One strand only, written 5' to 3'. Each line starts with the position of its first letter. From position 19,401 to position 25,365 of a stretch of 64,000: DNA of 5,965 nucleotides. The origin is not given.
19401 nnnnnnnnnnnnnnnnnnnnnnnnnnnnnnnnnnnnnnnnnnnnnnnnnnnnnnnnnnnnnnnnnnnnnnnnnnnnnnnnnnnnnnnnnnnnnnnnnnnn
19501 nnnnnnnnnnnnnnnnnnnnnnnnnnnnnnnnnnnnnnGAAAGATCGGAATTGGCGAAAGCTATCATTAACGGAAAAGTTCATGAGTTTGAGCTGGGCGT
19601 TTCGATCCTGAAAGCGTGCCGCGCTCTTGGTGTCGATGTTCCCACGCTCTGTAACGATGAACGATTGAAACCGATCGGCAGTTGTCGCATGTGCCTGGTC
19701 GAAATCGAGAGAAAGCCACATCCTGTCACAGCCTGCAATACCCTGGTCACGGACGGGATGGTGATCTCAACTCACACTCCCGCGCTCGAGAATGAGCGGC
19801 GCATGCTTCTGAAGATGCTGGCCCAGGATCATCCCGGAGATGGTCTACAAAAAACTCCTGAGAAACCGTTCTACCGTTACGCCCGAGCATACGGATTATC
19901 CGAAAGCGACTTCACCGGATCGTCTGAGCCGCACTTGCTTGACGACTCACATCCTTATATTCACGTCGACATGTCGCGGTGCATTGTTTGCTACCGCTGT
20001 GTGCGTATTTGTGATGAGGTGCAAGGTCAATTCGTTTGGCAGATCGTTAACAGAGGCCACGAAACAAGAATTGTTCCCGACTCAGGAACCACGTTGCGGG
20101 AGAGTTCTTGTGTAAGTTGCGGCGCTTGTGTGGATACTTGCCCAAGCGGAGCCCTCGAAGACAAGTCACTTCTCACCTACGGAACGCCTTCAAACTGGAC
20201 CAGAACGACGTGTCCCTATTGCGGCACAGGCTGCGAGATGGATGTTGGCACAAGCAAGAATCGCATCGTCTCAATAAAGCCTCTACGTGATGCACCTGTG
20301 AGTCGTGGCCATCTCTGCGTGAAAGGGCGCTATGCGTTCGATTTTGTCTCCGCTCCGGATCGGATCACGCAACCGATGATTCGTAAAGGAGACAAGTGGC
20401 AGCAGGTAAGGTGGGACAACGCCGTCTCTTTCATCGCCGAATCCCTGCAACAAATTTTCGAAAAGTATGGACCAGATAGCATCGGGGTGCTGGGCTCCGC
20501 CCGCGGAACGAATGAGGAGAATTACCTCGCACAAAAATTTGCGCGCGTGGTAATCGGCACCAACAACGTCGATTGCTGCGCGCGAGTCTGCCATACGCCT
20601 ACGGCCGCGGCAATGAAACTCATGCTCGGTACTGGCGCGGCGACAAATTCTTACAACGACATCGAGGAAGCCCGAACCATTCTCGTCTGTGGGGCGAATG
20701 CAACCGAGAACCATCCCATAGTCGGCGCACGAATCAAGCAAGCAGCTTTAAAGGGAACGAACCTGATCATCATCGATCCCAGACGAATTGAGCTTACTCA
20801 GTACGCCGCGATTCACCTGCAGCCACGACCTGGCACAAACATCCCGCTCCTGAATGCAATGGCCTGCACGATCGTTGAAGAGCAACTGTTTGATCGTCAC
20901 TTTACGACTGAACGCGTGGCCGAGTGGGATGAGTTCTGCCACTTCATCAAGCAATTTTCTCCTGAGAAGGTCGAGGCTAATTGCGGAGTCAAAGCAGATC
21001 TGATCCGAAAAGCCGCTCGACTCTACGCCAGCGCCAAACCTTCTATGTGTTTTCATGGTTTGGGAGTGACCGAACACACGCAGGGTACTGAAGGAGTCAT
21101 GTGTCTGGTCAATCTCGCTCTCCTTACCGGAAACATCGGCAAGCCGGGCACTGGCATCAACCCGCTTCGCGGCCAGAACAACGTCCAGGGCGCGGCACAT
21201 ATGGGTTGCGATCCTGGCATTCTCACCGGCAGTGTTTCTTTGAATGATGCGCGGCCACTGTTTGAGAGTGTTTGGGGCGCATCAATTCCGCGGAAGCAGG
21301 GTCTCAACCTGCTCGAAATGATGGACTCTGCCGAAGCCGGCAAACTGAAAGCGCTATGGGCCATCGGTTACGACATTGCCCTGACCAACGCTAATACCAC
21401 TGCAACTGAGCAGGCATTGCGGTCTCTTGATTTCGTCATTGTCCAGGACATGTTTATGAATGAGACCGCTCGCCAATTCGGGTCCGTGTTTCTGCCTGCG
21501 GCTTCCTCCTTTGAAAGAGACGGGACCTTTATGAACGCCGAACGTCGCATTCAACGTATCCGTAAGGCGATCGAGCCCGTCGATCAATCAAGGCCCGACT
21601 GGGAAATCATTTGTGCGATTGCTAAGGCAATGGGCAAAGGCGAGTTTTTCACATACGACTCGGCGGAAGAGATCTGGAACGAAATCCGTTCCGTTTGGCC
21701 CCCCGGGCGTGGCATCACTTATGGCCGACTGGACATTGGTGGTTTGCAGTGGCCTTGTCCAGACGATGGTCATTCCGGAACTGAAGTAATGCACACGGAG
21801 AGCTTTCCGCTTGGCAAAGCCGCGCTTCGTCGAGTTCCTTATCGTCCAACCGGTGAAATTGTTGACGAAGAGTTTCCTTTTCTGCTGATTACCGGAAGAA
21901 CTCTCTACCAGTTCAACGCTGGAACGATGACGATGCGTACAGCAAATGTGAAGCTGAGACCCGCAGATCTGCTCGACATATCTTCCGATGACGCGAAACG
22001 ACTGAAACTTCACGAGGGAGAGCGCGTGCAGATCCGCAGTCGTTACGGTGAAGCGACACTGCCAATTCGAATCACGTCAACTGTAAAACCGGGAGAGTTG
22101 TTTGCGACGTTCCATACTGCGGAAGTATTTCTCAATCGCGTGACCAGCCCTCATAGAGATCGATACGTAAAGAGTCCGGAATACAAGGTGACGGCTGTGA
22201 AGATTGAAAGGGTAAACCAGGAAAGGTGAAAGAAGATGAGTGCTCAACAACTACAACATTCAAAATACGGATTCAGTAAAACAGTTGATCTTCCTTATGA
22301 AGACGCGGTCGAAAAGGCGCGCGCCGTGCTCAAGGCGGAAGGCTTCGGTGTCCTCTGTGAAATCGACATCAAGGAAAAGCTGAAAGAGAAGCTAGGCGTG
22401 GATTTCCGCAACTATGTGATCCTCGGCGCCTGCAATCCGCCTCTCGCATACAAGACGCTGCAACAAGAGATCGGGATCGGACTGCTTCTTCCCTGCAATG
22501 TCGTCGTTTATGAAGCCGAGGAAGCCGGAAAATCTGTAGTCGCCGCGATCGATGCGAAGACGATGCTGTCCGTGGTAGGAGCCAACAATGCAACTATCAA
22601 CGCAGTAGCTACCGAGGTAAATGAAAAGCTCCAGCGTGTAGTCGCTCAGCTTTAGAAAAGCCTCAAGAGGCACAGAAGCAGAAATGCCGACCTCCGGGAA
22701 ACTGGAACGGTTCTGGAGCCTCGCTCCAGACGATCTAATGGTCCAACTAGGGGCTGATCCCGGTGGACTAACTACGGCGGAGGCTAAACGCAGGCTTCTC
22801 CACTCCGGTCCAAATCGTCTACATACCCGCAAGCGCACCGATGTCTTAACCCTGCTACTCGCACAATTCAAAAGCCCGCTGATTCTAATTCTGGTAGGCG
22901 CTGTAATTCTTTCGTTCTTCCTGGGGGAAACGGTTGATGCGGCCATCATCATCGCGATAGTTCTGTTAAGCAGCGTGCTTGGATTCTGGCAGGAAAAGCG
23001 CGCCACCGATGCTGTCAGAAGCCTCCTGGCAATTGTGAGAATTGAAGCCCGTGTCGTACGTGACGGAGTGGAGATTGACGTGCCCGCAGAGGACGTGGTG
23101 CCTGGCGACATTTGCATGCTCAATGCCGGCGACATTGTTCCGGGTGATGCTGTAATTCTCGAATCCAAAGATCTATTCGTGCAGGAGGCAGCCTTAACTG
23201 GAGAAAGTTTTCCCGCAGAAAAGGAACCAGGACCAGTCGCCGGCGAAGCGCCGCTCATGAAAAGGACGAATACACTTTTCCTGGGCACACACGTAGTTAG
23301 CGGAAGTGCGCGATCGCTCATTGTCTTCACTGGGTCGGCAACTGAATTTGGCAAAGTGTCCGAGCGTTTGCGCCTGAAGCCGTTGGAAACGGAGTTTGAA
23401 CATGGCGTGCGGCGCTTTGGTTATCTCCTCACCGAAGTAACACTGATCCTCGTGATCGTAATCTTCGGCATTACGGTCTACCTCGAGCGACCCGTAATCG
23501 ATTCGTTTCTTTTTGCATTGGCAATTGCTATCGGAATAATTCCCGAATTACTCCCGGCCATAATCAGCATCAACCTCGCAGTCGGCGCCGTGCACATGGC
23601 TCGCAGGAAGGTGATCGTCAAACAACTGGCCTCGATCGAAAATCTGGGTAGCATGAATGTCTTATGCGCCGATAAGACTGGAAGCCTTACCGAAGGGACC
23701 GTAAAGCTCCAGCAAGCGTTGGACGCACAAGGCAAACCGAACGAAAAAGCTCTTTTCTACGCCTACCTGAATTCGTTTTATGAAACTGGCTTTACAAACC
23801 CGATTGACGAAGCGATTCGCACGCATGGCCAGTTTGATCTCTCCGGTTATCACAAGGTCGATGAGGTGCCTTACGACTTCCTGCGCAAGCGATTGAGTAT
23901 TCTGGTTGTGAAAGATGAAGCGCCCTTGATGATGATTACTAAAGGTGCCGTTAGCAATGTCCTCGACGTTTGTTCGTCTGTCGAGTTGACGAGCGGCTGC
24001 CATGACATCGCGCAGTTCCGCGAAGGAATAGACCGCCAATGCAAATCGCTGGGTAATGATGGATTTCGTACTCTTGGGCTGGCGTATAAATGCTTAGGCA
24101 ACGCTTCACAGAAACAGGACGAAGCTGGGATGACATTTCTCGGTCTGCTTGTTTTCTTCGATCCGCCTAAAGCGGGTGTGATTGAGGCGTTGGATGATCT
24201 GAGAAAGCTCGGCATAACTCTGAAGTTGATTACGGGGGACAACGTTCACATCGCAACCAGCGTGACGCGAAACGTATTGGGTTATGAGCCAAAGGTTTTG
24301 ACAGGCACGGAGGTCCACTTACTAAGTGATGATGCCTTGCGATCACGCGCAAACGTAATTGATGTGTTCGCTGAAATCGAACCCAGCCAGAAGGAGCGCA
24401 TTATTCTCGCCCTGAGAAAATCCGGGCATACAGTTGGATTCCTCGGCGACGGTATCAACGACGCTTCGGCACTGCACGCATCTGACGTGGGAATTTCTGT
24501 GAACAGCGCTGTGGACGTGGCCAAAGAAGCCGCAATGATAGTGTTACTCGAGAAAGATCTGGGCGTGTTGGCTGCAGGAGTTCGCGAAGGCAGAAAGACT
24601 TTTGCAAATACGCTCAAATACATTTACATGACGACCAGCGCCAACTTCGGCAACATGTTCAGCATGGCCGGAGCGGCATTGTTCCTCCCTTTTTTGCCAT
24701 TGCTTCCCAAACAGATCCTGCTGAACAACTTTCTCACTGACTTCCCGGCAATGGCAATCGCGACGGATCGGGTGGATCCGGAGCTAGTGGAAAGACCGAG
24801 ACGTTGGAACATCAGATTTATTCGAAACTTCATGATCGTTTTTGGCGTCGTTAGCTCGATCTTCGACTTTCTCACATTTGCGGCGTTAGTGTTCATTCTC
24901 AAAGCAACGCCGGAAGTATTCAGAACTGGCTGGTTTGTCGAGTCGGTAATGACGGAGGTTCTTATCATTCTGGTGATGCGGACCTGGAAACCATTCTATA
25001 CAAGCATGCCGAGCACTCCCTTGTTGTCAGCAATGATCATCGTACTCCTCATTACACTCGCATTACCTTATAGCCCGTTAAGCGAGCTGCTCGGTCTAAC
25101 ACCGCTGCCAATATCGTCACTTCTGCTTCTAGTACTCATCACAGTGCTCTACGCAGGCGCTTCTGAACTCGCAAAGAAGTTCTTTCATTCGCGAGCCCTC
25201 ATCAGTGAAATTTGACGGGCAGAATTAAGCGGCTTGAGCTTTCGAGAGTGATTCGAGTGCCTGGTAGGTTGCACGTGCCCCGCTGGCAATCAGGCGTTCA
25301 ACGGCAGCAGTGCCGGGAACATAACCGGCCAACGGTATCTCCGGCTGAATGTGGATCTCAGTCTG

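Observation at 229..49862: Unusually dense set of sigma-54 -24/-12 promoter matches in front of stress and anaerobic-metabolism operons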

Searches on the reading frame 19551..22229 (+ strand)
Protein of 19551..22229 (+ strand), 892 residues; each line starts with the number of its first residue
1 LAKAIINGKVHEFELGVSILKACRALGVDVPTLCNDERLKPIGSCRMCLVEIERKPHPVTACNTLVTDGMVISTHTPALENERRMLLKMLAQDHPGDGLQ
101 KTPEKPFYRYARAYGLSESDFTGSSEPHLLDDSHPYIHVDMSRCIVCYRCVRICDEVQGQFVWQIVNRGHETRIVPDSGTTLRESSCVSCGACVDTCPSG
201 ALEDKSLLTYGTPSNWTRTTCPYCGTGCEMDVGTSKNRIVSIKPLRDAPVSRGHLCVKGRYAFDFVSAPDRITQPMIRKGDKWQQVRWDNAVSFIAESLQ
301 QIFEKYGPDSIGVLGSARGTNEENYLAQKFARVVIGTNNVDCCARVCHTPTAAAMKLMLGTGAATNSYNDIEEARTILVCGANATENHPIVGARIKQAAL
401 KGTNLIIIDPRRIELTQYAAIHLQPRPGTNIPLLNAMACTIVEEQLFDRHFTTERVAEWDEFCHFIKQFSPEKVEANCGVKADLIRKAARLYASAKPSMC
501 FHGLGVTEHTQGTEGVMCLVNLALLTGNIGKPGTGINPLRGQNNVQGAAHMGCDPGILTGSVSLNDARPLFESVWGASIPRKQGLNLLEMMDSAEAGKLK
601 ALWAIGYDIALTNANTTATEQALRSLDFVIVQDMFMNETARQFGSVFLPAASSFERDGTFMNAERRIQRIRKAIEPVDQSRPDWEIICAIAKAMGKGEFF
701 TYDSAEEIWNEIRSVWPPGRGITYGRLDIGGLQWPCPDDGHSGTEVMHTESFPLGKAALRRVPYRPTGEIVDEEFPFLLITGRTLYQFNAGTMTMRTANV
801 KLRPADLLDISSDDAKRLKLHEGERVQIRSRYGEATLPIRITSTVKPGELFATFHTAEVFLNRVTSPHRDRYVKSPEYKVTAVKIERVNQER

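Call 9: search_protein_families(library=pfam, proteins=[window:19551-22229:+])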
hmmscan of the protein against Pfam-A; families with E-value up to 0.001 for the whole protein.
window:19551-22229:+ (892 aa): 12 families
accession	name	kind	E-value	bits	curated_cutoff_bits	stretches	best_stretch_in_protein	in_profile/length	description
PF00384.28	Molybdopterin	-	3.1e-76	257.2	24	1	271-692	1-352/353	Molybdopterin oxidoreductase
PF01568.27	Molydop_binding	-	1e-22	80.7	26.8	1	777-882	1-110/110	Molydopterin dinucleotide binding domain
PF04879.21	Molybdop_Fe4S4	-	1e-18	67.5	22.7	1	216-266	3-53/55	Molybdopterin oxidoreductase Fe4S4 domain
PF13510.11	Fer2_4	-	2.6e-16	59.9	22.8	1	6-76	8-81/82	2Fe-2S iron-sulfur cluster binding domain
PF22117.2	Fer4_Nqo3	-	4.2e-12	46.5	27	1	135-202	2-66/67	NADH-quinone oxidoreductase subunit 3, ferredoxin-like domain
PF12838.12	Fer4_7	-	3e-07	31.2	27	1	143-201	1-52/52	4Fe-4S dicluster domain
PF13187.11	Fer4_9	-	6.2e-06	26.6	27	1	143-201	1-51/52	4Fe-4S dicluster domain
PF00037.32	Fer4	-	7.2e-06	26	21.1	1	184-203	5-24/24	4Fe-4S binding domain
PF14697.11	Fer4_21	-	1.6e-05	25.4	35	1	138-200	2-55/59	4Fe-4S dicluster domain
PF13237.11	Fer4_10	-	3.8e-05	24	25.5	0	184-228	6-48/53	4Fe-4S dicluster domain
PF00111.32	Fer2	-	4.2e-05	23.8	21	1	6-65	3-75/77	2Fe-2S iron-sulfur cluster binding domain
PF12837.12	Fer4_6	-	6.8e-05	23.1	25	1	184-202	6-24/24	4Fe-4S binding domain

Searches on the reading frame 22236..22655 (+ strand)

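Call 10: search_protein_families(library=pfam, proteins=[window:22236-22655:+])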
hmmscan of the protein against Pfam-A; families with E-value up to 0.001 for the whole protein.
window:22236-22655:+ (139 aa): 1 family
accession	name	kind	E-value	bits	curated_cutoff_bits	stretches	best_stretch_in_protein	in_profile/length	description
PF03625.19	DUF302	-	1.8e-24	85.8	23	1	43-106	1-62/63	Domain of unknown function DUF302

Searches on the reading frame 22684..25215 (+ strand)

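Call 10: search_protein_families(library=pfam, proteins=[window:22684-25215:+])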
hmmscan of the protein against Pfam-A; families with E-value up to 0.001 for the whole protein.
window:22684-25215:+ (843 aa): 5 families
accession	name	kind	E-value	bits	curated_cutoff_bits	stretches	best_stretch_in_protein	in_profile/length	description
PF00122.25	E1-E2_ATPase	-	1.8e-42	145.4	28.1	1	120-308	5-181/181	E1-E2 ATPase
PF00689.26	Cation_ATPase_C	-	1.3e-24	87.3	27.3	1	670-833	1-175/175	Cation transporting ATPase, C-terminus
PF00690.31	Cation_ATPase_N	-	9.5e-14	51.3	20.4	1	11-77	2-69/69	Cation transporter/ATPase, N-terminus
PF00702.32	Hydrolase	-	2e-13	51.6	26.4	1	328-600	5-190/191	haloacid dehalogenase-like hydrolase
PF13246.12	Cation_ATPase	-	6.9e-06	26.4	21.7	1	350-433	21-91/91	Cation transport ATPase (P-type)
